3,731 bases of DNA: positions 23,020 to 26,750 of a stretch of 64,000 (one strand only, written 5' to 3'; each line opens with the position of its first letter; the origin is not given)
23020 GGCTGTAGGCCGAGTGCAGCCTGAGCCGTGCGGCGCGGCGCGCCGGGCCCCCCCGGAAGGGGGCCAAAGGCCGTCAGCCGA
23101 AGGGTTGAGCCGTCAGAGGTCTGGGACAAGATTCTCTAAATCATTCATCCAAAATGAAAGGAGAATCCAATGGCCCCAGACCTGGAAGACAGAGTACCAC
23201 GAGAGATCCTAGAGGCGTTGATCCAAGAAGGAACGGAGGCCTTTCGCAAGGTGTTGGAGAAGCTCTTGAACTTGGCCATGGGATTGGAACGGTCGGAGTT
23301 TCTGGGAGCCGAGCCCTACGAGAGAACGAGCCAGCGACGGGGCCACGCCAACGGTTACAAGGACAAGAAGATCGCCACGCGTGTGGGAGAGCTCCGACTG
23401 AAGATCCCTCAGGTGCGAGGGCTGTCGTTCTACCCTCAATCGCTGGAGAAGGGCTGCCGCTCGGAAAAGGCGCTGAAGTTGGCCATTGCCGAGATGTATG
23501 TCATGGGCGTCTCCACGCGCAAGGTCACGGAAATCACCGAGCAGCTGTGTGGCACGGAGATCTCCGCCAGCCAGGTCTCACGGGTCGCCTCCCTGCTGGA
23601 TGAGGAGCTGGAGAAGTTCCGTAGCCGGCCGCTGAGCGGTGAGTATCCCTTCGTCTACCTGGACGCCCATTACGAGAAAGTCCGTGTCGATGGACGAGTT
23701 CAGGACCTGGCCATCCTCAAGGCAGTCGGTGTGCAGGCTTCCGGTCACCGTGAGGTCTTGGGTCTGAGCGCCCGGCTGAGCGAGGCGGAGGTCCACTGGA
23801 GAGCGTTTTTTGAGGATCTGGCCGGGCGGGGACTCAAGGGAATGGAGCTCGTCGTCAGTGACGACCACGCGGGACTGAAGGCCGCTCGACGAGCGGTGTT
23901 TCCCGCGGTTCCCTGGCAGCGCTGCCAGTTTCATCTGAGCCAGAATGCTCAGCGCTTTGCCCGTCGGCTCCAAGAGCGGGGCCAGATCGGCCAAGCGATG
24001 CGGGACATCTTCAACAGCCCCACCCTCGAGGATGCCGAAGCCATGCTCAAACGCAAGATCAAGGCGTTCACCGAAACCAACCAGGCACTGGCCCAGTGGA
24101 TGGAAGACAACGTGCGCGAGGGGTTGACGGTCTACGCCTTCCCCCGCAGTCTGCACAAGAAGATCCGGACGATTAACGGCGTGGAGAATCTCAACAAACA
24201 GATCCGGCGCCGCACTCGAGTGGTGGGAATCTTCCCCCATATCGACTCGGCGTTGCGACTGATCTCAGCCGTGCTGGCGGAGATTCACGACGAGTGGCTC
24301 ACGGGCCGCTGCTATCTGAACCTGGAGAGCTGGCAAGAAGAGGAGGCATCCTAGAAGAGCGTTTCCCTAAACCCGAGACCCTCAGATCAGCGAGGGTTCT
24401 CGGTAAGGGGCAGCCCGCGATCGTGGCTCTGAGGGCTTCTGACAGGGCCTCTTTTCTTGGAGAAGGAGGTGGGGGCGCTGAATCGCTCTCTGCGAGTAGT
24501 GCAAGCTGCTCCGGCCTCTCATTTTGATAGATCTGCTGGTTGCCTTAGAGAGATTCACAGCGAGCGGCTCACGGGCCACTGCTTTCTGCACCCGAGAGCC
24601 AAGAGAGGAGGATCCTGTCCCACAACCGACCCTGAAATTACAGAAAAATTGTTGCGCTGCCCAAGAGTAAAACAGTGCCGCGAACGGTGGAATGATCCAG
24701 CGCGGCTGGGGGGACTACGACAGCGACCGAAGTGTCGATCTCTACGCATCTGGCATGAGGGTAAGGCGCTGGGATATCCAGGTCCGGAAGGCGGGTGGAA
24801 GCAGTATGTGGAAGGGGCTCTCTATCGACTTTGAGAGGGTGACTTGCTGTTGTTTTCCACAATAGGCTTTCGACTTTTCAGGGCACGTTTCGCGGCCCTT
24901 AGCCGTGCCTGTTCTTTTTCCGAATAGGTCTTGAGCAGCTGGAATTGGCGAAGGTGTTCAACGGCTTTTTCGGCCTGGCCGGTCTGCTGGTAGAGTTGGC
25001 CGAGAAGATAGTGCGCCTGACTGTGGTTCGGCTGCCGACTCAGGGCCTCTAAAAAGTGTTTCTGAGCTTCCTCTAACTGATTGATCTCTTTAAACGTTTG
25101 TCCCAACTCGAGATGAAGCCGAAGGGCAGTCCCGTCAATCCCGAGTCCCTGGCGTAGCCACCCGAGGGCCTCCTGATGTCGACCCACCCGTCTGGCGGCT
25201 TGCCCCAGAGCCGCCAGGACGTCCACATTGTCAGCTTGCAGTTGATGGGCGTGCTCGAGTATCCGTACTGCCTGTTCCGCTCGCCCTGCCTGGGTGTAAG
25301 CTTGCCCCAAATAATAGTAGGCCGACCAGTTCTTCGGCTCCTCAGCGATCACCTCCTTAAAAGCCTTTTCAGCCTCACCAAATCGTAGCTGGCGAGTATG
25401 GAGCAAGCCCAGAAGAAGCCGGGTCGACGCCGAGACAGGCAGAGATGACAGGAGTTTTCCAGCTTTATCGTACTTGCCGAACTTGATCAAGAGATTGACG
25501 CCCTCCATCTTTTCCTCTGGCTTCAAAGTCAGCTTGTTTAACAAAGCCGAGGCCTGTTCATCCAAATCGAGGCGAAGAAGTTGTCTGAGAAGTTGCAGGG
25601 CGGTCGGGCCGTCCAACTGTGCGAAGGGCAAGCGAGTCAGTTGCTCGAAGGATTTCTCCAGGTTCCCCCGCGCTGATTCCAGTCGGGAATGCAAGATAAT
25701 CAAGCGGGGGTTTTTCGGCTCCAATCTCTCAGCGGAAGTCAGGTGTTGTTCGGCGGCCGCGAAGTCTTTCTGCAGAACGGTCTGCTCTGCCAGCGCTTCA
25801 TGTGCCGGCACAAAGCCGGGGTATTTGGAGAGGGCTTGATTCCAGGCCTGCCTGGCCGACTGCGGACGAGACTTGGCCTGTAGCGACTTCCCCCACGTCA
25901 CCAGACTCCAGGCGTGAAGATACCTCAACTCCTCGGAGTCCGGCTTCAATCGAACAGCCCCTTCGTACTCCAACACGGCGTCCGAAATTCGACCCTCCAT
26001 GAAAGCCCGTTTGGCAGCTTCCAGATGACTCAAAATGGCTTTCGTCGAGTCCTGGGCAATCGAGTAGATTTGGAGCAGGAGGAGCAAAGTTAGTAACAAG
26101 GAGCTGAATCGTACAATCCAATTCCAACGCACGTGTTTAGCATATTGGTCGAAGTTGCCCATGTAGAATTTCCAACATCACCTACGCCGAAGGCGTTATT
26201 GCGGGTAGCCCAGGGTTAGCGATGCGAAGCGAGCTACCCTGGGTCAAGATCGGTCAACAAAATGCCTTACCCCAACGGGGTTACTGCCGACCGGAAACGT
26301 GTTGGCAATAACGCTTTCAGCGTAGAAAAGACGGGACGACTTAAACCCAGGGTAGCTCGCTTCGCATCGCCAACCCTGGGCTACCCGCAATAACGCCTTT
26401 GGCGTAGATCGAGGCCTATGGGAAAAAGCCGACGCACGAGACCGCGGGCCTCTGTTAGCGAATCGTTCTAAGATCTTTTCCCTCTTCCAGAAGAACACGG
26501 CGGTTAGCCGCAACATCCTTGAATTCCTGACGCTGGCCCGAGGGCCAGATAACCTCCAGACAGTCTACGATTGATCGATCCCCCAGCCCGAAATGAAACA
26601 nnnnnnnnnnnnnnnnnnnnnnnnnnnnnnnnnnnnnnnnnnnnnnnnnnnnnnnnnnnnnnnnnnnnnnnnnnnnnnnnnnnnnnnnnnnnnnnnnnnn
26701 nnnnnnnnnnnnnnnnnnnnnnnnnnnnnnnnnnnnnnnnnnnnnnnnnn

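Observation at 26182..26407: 226-bp element built from two 63-bp inverted arms that are themselves hairpins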

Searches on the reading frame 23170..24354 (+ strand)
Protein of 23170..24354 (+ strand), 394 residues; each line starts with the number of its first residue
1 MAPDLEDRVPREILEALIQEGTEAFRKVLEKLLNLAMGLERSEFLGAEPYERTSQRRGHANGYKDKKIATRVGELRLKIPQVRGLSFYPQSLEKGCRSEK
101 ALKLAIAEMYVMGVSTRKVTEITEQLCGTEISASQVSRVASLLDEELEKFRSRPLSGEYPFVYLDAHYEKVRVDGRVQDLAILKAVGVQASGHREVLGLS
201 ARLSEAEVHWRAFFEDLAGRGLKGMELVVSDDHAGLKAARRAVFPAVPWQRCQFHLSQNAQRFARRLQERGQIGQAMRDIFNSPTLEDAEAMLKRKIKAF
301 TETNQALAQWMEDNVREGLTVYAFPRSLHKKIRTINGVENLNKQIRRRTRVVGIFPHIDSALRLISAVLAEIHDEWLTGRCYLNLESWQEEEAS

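Call 8: search_protein_families(library=pfam, proteins=[window:23170-24354:+])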
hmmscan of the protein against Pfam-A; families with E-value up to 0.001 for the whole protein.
window:23170-24354:+ (394 aa): 2 families
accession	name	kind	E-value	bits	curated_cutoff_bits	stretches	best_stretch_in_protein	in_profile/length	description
PF00872.24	Transposase_mut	-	1.8e-110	369.9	21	1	19-377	20-377/379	Transposase, Mutator family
PF10551.15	MULE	-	3.9e-07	30.9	27.6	1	164-259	4-99/99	MULE transposase domain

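Call 20: search_protein_families(library=ncbifam, proteins=[window:23170-24354:+])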
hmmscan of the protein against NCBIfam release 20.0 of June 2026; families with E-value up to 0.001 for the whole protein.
window:23170-24354:+ (394 aa): 4 families
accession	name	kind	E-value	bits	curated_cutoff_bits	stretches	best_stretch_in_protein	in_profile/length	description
NF033543.2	transpos_IS256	equivalog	3.3e-104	348.5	150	1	42-371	2-337/338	IS256 family transposase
NF041731.2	transpos_ISH6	equivalog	5e-14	51.9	240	1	12-261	17-267/414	ISH6 family transposase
NF033544.1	transpos_IS1249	exception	6e-07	28.9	300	1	188-349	110-265/382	IS1249 family transposase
NF033572.1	transpos_ISKra4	equivalog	4e-05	22.9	205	1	12-158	23-169/422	ISKra4 family transposase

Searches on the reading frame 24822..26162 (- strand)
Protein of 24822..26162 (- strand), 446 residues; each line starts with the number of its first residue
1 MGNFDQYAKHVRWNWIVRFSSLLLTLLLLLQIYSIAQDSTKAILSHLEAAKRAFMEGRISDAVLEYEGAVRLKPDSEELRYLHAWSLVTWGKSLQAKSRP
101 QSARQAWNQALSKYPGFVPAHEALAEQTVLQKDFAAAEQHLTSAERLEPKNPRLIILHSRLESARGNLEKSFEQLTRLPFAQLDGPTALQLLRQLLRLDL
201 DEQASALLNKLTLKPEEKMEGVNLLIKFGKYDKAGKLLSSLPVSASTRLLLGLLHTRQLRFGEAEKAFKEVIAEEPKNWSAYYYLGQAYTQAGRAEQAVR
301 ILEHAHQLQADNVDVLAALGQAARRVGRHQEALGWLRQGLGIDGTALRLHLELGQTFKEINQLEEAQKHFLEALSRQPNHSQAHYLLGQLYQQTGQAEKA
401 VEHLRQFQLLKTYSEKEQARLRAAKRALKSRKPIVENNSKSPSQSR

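Call 8: search_protein_families(library=pfam, proteins=[window:24822-26162:-])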
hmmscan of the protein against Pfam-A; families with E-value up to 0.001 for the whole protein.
window:24822-26162:- (446 aa): 24 families
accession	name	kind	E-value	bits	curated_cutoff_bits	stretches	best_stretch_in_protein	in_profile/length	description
PF14559.12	TPR_19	-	1.6e-29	102.4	25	4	260-321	6-67/68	Tetratricopeptide repeat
PF07719.23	TPR_2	-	1.7e-26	90.5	27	0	349-380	3-34/34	Tetratricopeptide repeat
PF13432.12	TPR_16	-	1.7e-23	83.1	32.7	3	249-299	1-51/65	Tetratricopeptide repeat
PF13428.12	TPR_14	-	2.7e-23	80.5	23.5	1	280-322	2-44/44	Tetratricopeptide repeat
PF00515.34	TPR_1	-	1.6e-22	78.8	27.8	0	350-380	4-34/34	Tetratricopeptide repeat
PF13431.12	TPR_17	-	4.6e-21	73.7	24.4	2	370-401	2-33/34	Tetratricopeptide repeat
PF13181.12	TPR_8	-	1.1e-19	69.2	25.7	1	382-406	2-26/34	Tetratricopeptide repeat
PF13414.12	TPR_11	-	6.5e-17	61.4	26.8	1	354-395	1-42/42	TPR repeat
PF13424.12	TPR_12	-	2.4e-14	53.7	30.1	2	281-342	5-74/77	Tetratricopeptide repeat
PF13174.12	TPR_6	-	8.5e-14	51.6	26.3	0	382-407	1-26/33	Tetratricopeptide repeat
PF24575.1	TPR_Slam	-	7.8e-12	46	35.2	0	27-87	32-91/104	Surface lipoprotein assembly modifier, N-terminal TPR repeats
PF12895.13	ANAPC3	-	2.7e-11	44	27.2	1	260-336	4-79/82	Anaphase-promoting complex, cyclosome, subunit 3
PF23914.1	TPR_CcmH_CycH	-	3.4e-09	37.2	42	1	270-370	41-144/158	Cytochrome c-type biogenesis protein H TPR domain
PF13176.12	TPR_7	-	5.6e-09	35.8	27.9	0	316-339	2-27/36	Tetratricopeptide repeat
PF07721.20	TPR_4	-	6.1e-07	29.9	27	0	382-406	2-26/26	Tetratricopeptide repeat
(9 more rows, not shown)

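Call 9: find_encoding_contigs(protein=window:24822-26162:-, flank=3000, max_places=8)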
Protein window:24822-26162:- (446 aa): no gene with exactly this product is on record in the collection.

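Call 45: find_homologous_proteins(query=window:24822-26162:-, max_evalue=1e-30)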
Query window:24822-26162:- (446 aa): 6 proteins with E <= 1e-30 among 8000 candidates.
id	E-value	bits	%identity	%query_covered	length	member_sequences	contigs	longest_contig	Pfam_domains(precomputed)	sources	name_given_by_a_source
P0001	1.4e-283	958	100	100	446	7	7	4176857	PF13431.13,PF23914.2,PF13414.13,PF23300.4,PF13176.13,PF13428.13,PF13374.13,PF14559.13,PF24575.2,PF00515.35,PF12895.14,PF13424.13,PF21033.5,PF13432.13,PF13429.13,PF13181.13,PF14561.13,PF07719.24,PF13174.13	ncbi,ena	-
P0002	3.0e-253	858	90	98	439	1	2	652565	PF25063.1,PF13431.13,PF23914.2,PF13414.13,PF25058.2,PF23300.4,PF13176.13,PF13428.13,PF25064.2,PF14559.13,PF24575.2,PF00515.35,PF12895.14,PF13424.13,PF21033.5,PF13432.13,PF13181.13,PF14561.13,PF07719.24,PF13174.13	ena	-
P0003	2.0e-218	744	81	98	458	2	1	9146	PF13431.13,PF23914.2,PF13414.13,PF23300.4,PF13176.13,PF13428.13,PF13374.13,PF07721.21,PF14559.13,PF24575.2,PF00515.35,PF12895.14,PF13424.13,PF21033.5,PF13432.13,PF13429.13,PF13181.13,PF07719.24,PF13174.13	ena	-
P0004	7.4e-218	742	77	100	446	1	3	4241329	PF13431.13,PF23914.2,PF13414.13,PF13176.13,PF13428.13,PF14559.13,PF00515.35,PF12895.14,PF13424.13,PF21033.5,PF13432.13,PF13181.13,PF07719.24,PF13174.13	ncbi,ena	-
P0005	5.7e-210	716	77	97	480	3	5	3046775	PF13431.13,PF23914.2,PF13414.13,PF23300.4,PF13176.13,PF13428.13,PF25064.2,PF07721.21,PF14559.13,PF24575.2,PF00515.35,PF12895.14,PF13424.13,PF21033.5,PF13432.13,PF13181.13,PF07719.24,PF13174.13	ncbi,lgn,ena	-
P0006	3.7e-73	265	88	32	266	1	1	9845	PF14559.13,PF13428.13,PF07719.24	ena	-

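Call 46: find_encoding_contigs(protein=P0004, flank=2500, max_places=3)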
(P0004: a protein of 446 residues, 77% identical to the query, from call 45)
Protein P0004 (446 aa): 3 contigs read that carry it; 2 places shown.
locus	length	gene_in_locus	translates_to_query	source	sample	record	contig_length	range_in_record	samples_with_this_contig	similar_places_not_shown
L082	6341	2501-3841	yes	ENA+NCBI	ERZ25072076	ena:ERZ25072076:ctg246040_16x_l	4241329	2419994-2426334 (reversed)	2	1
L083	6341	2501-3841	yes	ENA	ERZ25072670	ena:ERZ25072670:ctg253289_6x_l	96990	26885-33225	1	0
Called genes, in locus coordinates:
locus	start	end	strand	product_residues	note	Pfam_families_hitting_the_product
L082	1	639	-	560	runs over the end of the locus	PF20094:GWxTD_dom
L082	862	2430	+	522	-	PF01839:FG-GAP (faint), PF13517:FG-GAP_3, PF07593:UnbV_ASPIC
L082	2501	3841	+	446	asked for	PF13432:TPR_16, PF12895:ANAPC3 (weak), PF23914:TPR_CcmH_CycH (weak), PF13424:TPR_12 (weak), PF13414:TPR_11 (weak), PF13432:TPR_16 (weak), PF14559:TPR_19 (weak), PF21033:RMD1-3 (weak), +7 more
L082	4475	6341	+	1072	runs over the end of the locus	PF13620:CarboxypepD_reg, PF25183:OMP_b-brl_4, PF00593:TonB_dep_Rec_b-barrel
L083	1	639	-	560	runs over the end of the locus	PF20094:GWxTD_dom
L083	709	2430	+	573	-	PF01839:FG-GAP (faint), PF13517:FG-GAP_3, PF07593:UnbV_ASPIC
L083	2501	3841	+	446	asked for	PF13432:TPR_16, PF12895:ANAPC3 (weak), PF23914:TPR_CcmH_CycH (weak), PF13424:TPR_12 (weak), PF13414:TPR_11 (weak), PF13432:TPR_16 (weak), PF14559:TPR_19 (weak), PF21033:RMD1-3 (weak), +7 more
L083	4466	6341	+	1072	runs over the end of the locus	PF13620:CarboxypepD_reg, PF25183:OMP_b-brl_4, PF00593:TonB_dep_Rec_b-barrel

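Call 47: find_encoding_contigs(protein=P0005, flank=2500, max_places=4)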
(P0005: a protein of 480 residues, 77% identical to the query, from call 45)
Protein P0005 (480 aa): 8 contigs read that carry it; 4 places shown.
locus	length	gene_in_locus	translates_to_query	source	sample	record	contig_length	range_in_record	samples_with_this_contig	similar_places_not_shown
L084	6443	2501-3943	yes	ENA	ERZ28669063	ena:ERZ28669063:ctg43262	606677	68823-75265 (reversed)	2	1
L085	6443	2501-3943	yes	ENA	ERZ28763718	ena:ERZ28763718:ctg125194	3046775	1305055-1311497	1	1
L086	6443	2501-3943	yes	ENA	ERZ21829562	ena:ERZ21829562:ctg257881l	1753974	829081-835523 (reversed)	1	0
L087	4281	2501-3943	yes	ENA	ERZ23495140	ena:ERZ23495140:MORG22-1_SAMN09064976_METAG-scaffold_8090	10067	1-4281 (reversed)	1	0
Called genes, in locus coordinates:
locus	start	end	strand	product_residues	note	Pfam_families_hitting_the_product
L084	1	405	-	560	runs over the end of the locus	PF20094:GWxTD_dom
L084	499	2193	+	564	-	PF01839:FG-GAP (faint), PF13517:FG-GAP_3, PF07593:UnbV_ASPIC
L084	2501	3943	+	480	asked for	PF13176:TPR_7 (faint), PF23914:TPR_CcmH_CycH (faint), PF13432:TPR_16 (weak), PF14559:TPR_19, PF13414:TPR_11, PF13432:TPR_16 (weak), PF13431:TPR_17 (weak), PF14559:TPR_19 (weak), +12 more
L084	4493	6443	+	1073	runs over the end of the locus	PF13620:CarboxypepD_reg, PF25183:OMP_b-brl_4, PF00593:TonB_dep_Rec_b-barrel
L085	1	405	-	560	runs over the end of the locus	PF20094:GWxTD_dom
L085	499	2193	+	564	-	PF01839:FG-GAP (faint), PF13517:FG-GAP_3, PF07593:UnbV_ASPIC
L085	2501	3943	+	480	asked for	PF13176:TPR_7 (faint), PF23914:TPR_CcmH_CycH (faint), PF13432:TPR_16 (weak), PF14559:TPR_19, PF13414:TPR_11, PF13432:TPR_16 (weak), PF13431:TPR_17 (weak), PF14559:TPR_19 (weak), +12 more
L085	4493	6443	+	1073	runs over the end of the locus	PF13620:CarboxypepD_reg, PF25183:OMP_b-brl_4, PF00593:TonB_dep_Rec_b-barrel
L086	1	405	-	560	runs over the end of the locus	PF20094:GWxTD_dom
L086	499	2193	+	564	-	PF01839:FG-GAP (faint), PF13517:FG-GAP_3, PF07593:UnbV_ASPIC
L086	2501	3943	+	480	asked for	PF13176:TPR_7 (faint), PF23914:TPR_CcmH_CycH (faint), PF13432:TPR_16 (weak), PF14559:TPR_19, PF13414:TPR_11, PF13432:TPR_16 (weak), PF13431:TPR_17 (weak), PF14559:TPR_19 (weak), +12 more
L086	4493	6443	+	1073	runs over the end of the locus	PF13620:CarboxypepD_reg, PF25183:OMP_b-brl_4, PF00593:TonB_dep_Rec_b-barrel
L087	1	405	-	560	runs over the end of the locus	PF20094:GWxTD_dom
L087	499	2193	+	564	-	PF01839:FG-GAP (faint), PF13517:FG-GAP_3, PF07593:UnbV_ASPIC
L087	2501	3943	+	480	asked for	PF13176:TPR_7 (faint), PF23914:TPR_CcmH_CycH (faint), PF13432:TPR_16 (weak), PF14559:TPR_19, PF13414:TPR_11, PF13432:TPR_16 (weak), PF13431:TPR_17 (weak), PF14559:TPR_19 (weak), +12 more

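Call 48: find_encoding_contigs(protein=P0002, flank=2500, max_places=3)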
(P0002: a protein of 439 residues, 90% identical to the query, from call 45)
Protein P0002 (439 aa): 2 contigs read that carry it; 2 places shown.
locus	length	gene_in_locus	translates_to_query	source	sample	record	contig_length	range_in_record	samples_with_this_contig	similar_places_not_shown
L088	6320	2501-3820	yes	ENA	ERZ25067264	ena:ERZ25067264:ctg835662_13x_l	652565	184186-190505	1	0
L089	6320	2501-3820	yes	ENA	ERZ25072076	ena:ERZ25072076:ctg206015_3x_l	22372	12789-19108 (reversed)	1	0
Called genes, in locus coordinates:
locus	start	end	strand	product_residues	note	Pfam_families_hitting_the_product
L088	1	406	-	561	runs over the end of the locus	PF20094:GWxTD_dom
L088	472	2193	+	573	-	PF01839:FG-GAP (faint), PF13517:FG-GAP_3, PF07593:UnbV_ASPIC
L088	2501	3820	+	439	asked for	PF13432:TPR_16, PF14559:TPR_19, PF21033:RMD1-3 (weak), PF13431:TPR_17 (weak), PF13424:TPR_12, PF13432:TPR_16 (weak), PF14559:TPR_19 (weak), PF13432:TPR_16, +18 more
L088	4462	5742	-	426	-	PF13859:BNR_3 (weak), PF02012:BNR (faint), PF13088:BNR_2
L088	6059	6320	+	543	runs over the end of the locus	PF03050:DDE_Tnp_IS66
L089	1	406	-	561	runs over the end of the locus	PF20094:GWxTD_dom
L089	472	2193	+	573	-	PF01839:FG-GAP (faint), PF13517:FG-GAP_3, PF07593:UnbV_ASPIC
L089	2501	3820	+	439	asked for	PF13432:TPR_16, PF14559:TPR_19, PF21033:RMD1-3 (weak), PF13431:TPR_17 (weak), PF13424:TPR_12, PF13432:TPR_16 (weak), PF14559:TPR_19 (weak), PF13432:TPR_16, +18 more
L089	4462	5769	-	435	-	PF13859:BNR_3 (weak), PF02012:BNR (faint), PF13088:BNR_2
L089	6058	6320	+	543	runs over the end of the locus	PF03050:DDE_Tnp_IS66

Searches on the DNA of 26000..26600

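Call 55: search_rna_families(source=window, start=26000, end=26600, threshold=evalue, max_evalue=1)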
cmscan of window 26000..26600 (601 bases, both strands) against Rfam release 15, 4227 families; matches with E-value up to 1: 0.
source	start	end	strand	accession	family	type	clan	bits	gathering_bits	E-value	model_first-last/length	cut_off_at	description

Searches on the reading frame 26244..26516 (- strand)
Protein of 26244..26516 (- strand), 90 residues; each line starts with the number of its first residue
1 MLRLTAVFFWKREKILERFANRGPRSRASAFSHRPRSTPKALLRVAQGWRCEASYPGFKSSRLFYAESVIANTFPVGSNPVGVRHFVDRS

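Call 8: search_protein_families(library=pfam, proteins=[window:26244-26516:-])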
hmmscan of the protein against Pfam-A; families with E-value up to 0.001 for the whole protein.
window:26244-26516:- (90 aa): 0 families
